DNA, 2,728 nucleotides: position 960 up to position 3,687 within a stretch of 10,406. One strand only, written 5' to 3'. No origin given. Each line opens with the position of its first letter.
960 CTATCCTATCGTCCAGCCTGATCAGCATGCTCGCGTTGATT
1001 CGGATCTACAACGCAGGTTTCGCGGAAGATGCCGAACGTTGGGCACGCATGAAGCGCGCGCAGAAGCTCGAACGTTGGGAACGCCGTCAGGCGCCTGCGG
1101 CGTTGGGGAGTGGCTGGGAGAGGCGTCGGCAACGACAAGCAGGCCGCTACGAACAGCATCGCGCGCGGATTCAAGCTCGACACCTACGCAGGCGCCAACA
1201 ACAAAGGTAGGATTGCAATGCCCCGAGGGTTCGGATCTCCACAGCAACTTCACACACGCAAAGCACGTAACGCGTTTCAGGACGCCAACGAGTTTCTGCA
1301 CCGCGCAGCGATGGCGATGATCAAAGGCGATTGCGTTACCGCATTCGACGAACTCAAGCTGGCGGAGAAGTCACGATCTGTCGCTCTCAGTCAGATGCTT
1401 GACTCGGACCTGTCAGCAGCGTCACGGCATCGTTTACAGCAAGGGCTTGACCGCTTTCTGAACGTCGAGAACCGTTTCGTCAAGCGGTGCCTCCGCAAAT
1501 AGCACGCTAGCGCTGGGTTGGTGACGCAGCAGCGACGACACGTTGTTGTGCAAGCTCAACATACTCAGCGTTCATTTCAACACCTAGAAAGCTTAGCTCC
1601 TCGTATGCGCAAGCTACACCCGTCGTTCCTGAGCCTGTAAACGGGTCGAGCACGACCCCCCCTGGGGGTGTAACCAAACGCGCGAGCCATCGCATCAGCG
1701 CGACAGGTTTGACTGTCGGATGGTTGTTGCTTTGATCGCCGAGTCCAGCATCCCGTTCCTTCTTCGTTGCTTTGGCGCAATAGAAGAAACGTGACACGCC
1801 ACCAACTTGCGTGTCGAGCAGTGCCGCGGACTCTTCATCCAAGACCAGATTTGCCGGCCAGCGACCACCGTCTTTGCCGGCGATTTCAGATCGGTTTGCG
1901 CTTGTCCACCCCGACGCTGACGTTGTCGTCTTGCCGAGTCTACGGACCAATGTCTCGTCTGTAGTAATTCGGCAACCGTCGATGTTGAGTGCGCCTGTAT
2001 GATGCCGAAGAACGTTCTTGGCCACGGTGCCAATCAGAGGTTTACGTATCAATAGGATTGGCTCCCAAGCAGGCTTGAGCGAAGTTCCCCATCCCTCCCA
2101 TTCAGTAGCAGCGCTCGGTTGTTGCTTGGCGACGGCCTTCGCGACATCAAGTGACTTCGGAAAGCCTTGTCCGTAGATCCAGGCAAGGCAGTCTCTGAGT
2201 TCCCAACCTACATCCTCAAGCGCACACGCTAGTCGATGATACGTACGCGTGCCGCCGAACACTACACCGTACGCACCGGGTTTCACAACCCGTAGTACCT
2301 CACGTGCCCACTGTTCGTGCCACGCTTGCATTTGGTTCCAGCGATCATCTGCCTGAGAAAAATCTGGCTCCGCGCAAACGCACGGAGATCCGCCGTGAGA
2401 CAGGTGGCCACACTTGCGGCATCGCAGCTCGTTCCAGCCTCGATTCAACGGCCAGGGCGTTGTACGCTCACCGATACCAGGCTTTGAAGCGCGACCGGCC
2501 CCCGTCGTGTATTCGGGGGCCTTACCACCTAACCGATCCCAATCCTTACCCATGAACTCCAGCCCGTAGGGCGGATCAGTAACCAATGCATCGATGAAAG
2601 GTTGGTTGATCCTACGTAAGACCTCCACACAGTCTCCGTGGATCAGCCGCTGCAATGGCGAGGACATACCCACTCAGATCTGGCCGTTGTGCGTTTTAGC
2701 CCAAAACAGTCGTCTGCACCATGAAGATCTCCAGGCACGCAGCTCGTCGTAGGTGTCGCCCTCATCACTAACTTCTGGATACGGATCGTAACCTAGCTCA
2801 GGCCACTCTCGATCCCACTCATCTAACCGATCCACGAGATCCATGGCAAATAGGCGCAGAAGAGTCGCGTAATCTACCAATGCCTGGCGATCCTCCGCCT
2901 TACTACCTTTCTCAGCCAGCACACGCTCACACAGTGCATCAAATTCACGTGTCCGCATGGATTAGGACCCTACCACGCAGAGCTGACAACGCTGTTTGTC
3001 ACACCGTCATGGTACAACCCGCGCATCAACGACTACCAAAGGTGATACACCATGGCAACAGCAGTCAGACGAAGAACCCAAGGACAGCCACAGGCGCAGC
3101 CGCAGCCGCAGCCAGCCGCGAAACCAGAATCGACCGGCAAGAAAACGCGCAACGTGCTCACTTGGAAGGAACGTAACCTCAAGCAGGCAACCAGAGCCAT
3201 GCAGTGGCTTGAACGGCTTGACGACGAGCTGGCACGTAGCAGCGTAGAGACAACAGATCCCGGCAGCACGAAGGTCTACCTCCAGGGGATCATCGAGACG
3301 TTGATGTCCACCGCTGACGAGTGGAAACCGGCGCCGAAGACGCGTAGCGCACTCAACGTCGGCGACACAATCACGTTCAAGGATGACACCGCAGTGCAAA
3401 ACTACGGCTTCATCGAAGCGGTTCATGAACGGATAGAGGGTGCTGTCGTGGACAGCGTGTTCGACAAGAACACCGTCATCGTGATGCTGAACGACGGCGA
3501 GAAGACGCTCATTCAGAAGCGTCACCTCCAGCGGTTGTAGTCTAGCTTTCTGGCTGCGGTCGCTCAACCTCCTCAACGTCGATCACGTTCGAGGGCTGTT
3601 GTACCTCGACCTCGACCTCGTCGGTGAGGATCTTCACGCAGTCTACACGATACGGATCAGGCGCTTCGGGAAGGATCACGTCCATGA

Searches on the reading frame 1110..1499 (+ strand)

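Call 17: search_protein_families(library=pfam, proteins=[window:1110-1499:+], max_evalue=0.1)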
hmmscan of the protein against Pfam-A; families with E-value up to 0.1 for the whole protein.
window:1110-1499:+ (130 aa): 1 family
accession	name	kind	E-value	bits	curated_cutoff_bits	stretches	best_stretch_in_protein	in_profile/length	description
PF07219.19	HemY_N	-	0.066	13.8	31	0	41-95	41-96/107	HemY protein N-terminus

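Call 18: search_protein_families(library=phrogs, proteins=[window:1110-1499:+], max_evalue=0.1)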
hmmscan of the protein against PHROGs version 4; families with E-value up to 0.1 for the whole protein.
window:1110-1499:+ (130 aa): 0 families

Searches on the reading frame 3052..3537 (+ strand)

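Call 3: search_protein_families(library=pfam, proteins=[window:3052-3537:+], max_evalue=1)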
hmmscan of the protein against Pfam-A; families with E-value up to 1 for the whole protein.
window:3052-3537:+ (162 aa): 1 family
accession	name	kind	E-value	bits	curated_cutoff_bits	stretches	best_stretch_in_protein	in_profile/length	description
PF12791.13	RsgI_N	-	0.21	11.9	25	0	139-150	11-22/40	Anti-sigma factor N-terminus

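Call 4: search_protein_families(library=phrogs, proteins=[window:3052-3537:+], max_evalue=0.1)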
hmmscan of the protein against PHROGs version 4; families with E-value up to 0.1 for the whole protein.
window:3052-3537:+ (162 aa): 0 families

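Call 13: search_protein_families(library=ncbifam, proteins=[window:3052-3537:+], max_evalue=1)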
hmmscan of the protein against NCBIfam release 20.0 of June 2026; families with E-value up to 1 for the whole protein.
window:3052-3537:+ (162 aa): 0 families
